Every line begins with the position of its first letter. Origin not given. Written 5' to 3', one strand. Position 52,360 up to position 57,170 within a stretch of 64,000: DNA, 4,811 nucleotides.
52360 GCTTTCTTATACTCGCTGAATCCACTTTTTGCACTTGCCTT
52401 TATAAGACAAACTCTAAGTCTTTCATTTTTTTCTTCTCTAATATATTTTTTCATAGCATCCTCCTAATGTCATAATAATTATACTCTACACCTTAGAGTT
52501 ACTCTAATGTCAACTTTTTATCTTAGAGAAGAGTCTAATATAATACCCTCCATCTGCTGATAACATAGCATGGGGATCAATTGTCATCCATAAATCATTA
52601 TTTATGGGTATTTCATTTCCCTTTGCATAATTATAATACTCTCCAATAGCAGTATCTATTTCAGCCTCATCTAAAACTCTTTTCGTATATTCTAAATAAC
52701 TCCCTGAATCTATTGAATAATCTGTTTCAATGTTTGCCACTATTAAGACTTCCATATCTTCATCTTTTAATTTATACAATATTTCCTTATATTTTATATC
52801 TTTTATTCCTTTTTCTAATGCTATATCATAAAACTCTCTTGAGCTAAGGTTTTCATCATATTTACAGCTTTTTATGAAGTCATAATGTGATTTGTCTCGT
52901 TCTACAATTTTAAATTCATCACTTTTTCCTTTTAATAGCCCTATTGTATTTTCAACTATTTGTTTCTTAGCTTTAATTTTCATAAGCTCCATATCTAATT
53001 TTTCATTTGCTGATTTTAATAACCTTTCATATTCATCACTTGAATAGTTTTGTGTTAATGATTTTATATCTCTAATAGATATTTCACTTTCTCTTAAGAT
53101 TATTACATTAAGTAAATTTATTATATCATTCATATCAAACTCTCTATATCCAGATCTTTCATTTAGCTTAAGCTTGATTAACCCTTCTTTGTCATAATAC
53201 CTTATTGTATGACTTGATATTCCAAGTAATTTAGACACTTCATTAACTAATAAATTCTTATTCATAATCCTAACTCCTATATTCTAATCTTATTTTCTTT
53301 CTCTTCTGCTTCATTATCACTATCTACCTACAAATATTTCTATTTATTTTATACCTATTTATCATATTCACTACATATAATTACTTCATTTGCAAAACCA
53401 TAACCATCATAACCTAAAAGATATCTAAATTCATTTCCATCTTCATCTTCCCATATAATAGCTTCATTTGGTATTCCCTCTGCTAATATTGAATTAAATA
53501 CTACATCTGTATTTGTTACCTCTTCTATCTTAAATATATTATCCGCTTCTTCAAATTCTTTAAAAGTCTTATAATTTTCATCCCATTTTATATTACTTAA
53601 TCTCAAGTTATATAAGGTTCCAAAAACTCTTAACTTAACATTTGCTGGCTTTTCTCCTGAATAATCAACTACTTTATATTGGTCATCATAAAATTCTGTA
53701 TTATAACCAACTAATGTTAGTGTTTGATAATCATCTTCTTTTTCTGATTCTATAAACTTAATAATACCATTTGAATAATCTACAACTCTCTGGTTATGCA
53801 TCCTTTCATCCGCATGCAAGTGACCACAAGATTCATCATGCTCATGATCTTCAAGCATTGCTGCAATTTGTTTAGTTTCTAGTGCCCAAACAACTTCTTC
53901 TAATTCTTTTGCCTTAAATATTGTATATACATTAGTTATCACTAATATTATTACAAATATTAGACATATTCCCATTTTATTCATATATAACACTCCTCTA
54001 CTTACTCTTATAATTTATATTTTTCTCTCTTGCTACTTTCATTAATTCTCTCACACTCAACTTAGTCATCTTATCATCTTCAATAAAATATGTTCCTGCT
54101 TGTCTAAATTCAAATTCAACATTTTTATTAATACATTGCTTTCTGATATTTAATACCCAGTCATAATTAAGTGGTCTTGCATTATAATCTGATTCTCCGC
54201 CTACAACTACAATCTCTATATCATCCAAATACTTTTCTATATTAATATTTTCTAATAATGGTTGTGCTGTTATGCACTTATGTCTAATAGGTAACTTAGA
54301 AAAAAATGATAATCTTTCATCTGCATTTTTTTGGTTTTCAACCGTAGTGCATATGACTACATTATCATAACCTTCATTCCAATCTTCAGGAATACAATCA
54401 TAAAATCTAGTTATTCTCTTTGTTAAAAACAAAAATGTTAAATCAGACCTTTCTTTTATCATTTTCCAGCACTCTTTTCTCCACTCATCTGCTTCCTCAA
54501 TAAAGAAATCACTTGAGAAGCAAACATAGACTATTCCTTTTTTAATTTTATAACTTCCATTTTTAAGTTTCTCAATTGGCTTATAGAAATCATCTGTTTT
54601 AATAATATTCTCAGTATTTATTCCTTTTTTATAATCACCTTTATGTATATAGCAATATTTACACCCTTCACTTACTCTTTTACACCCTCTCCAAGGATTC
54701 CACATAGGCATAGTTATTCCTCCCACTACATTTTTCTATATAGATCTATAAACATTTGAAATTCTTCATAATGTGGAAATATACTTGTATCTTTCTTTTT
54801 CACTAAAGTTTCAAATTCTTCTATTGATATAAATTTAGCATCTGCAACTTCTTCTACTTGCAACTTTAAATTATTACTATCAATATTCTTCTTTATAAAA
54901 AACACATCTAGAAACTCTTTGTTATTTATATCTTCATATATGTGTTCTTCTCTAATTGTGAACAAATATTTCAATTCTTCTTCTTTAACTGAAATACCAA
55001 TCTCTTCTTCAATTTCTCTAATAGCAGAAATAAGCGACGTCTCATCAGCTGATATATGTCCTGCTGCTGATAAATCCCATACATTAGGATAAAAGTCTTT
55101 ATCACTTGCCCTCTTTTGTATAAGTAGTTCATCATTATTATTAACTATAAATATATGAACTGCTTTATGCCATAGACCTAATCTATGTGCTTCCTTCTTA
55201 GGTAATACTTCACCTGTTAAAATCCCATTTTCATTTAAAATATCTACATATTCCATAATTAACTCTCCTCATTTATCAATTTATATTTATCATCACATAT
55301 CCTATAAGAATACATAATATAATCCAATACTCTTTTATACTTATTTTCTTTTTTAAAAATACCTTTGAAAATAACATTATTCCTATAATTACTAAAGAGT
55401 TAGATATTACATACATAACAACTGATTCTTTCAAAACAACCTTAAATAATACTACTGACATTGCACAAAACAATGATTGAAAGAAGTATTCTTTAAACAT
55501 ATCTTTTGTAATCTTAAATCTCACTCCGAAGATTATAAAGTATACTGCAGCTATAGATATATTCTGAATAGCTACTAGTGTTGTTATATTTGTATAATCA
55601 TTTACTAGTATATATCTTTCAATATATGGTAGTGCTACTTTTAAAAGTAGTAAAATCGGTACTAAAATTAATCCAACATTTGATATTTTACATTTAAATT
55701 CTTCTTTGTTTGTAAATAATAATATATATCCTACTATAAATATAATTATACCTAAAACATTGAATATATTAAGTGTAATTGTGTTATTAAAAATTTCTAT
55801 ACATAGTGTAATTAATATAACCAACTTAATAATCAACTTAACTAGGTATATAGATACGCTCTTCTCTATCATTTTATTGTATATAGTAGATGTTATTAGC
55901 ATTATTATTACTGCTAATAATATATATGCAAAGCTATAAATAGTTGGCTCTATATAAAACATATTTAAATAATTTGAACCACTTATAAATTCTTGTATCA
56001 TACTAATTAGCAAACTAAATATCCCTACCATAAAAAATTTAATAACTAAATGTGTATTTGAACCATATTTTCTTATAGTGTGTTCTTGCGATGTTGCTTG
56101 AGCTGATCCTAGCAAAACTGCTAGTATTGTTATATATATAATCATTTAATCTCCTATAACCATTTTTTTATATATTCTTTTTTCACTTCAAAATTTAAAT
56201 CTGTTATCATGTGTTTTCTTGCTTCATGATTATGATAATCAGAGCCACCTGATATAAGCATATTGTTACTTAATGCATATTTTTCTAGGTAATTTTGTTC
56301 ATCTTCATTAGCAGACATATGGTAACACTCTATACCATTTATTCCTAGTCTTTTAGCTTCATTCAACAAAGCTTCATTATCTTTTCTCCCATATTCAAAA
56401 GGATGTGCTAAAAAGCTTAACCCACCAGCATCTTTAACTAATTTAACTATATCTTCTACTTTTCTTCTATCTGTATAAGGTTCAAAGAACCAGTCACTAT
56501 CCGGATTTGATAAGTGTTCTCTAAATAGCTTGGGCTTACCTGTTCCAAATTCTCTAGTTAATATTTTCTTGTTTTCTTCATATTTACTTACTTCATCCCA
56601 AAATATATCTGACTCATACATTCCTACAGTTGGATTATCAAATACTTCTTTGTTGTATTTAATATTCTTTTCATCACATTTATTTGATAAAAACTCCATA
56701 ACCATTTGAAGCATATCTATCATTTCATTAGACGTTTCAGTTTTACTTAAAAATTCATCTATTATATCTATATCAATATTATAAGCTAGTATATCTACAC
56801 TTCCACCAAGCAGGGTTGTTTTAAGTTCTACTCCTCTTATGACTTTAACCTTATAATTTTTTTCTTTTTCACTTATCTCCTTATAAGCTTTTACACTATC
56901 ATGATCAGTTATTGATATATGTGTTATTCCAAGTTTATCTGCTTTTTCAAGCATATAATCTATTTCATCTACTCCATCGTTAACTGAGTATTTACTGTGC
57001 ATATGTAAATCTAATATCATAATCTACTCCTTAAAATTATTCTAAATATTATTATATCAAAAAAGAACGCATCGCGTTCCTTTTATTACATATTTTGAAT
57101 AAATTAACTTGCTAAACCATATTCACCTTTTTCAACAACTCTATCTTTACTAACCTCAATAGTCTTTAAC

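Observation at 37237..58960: Three highly diverged ~600-aa paralogs with an N-terminal HExxH motif, degenerate in one copy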

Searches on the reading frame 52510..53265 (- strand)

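Call 16: search_protein_families(library=pfam, proteins=[window:52510-53265:-], max_evalue=0.01)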
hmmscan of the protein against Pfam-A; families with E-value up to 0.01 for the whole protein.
window:52510-53265:- (251 aa): 2 families
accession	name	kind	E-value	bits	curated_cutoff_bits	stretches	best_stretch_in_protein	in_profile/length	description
PF13411.12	MerR_1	-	3.5e-13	49.9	21.6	1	7-72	3-67/69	MerR HTH family regulatory protein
PF00376.29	MerR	-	1.1e-10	41.6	28.2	1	9-43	4-38/38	MerR family regulatory protein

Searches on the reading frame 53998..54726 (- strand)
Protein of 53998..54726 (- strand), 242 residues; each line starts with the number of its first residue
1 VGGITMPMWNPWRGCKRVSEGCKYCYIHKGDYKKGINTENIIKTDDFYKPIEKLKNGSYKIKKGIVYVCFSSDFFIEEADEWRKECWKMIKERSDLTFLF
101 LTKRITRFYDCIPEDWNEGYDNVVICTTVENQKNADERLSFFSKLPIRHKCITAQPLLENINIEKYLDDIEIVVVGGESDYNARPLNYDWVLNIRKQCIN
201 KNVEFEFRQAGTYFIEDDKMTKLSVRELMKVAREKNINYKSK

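Call 16: search_protein_families(library=pfam, proteins=[window:53998-54726:-], max_evalue=0.01)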
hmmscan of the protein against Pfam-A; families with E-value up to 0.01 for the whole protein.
window:53998-54726:- (242 aa): 1 family
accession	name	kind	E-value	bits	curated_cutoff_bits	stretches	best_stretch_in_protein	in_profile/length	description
PF07505.17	DUF5131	-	1.4e-45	156.1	28.9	1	8-224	10-229/243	Protein of unknown function (DUF5131)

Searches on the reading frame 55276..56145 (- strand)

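Call 16: search_protein_families(library=pfam, proteins=[window:55276-56145:-], max_evalue=0.01)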
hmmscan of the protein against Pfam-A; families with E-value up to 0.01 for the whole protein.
window:55276-56145:- (289 aa): 1 family
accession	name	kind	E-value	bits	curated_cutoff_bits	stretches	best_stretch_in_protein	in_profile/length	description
PF00892.27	EamA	-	5.3e-07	30.4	28.2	2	184-287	27-134/135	EamA-like transporter family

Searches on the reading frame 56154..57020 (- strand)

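Call 16: search_protein_families(library=pfam, proteins=[window:56154-57020:-], max_evalue=0.01)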
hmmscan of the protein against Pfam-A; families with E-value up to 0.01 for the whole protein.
window:56154-57020:- (288 aa): 2 families
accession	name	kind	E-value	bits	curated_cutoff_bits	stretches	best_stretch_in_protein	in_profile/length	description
PF02811.25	PHP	-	5.5e-14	53.3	26.4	1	4-113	1-94/164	PHP domain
PF19567.5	CpsB_CapC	-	4e-05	23.6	27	1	3-60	2-62/234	Capsular polysaccharide synthesis, CpsB/CapC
